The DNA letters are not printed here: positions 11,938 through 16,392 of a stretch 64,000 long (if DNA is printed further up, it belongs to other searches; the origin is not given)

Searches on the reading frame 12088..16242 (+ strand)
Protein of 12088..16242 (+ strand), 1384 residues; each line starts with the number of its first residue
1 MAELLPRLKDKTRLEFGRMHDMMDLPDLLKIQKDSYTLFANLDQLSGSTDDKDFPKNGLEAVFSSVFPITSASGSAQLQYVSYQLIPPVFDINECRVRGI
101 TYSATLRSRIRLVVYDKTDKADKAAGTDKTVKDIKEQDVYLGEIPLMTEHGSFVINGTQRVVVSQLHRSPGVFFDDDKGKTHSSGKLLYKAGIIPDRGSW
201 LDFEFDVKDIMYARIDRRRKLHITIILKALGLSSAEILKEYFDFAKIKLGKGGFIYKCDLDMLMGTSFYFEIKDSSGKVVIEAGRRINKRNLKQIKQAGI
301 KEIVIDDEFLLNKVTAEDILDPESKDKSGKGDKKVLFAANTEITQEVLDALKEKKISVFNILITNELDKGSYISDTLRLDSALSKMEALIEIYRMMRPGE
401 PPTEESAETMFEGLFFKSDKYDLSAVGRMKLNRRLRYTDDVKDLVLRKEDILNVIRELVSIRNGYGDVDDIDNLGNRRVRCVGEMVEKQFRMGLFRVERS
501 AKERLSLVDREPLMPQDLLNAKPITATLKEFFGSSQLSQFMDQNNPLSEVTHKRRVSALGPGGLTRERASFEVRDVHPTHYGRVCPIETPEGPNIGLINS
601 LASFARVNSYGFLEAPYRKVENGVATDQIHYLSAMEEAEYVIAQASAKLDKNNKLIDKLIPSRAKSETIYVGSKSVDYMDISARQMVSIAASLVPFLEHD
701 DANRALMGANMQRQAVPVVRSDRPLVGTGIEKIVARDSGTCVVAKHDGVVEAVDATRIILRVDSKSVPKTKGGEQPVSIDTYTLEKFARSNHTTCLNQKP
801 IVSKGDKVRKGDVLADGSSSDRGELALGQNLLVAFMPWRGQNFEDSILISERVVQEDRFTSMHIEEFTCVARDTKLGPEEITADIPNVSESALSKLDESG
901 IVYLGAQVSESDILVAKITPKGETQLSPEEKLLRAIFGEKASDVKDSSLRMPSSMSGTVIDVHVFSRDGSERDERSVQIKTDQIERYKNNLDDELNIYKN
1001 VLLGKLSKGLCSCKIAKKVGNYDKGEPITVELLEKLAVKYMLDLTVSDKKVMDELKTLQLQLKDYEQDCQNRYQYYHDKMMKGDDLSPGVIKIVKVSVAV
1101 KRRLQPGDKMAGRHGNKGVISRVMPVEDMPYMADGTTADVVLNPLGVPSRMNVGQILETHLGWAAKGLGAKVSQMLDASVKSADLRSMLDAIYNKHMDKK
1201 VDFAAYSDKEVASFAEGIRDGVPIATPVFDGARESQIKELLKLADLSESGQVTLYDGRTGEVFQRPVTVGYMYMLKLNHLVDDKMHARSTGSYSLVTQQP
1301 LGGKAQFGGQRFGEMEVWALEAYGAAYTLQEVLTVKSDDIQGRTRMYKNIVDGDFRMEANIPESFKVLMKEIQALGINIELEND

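Call 32: find_homologous_proteins(query=window:12088-16242:+, max_evalue=1e-100)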
Query window:12088-16242:+ (1384 aa): 8000 proteins with E <= 1e-100 among 8000 candidates; the best 120 are listed.
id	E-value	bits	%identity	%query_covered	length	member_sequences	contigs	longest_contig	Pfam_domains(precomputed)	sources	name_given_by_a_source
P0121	0.0e+0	2907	94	100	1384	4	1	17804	PF04565.22,PF04561.20,PF04560.26,PF10385.15,PF04563.21,PF00562.34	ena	-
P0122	0.0e+0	2768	90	100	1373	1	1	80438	PF04565.22,PF04561.20,PF04560.26,PF10385.15,PF04563.21,PF00562.34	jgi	jgi:DNA-directed RNA polymerase subunit beta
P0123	0.0e+0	2422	79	100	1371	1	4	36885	PF04565.22,PF04561.20,PF04560.26,PF10385.15,PF04563.21,PF00562.34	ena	-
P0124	0.0e+0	2419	79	100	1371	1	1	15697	PF04565.22,PF04561.20,PF04560.26,PF10385.15,PF04563.21,PF00562.34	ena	-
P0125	0.0e+0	2419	79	100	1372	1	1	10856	PF04565.22,PF04561.20,PF04560.26,PF10385.15,PF04563.21,PF00562.34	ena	-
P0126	0.0e+0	2409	78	100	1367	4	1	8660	PF04565.22,PF04561.20,PF04560.26,PF10385.15,PF04563.21,PF00562.34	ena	-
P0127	0.0e+0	1962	64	99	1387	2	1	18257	PF04565.22,PF04561.20,PF04560.26,PF10385.15,PF04563.21,PF00562.34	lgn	-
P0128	0.0e+0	1932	64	99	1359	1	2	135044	PF04565.22,PF04561.20,PF04560.26,PF10385.15,PF04563.21,PF00562.34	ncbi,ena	-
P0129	0.0e+0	1929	63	99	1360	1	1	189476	PF04565.22,PF04561.20,PF04560.26,PF10385.15,PF04563.21,PF00562.34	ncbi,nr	ncbi:MAG: DNA-directed RNA polymerase subunit beta [Gammaproteobacteria bacterium]|nr:DNA-directed R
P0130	0.0e+0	1928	63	99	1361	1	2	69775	PF04565.22,PF04561.20,PF04560.26,PF10385.15,PF04563.21,PF00562.34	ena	-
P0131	0.0e+0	1924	63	99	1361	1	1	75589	PF04565.22,PF04561.20,PF04560.26,PF10385.15,PF04563.21,PF00562.34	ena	-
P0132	0.0e+0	1910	63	99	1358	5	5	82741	PF04565.22,PF04561.20,PF04560.26,PF10385.15,PF04563.21,PF00562.34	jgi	jgi:DNA-directed RNA polymerase subunit beta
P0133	0.0e+0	1905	63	100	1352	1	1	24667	PF04565.22,PF04561.20,PF04560.26,PF10385.15,PF04563.21,PF00562.34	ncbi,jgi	jgi:DNA-directed RNA polymerase subunit beta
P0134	0.0e+0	1905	62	99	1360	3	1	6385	PF04565.22,PF04561.20,PF04560.26,PF10385.15,PF04563.21,PF00562.34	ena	-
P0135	0.0e+0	1903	62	99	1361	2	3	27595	PF04565.22,PF04561.20,PF04560.26,PF10385.15,PF04563.21,PF00562.34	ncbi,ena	-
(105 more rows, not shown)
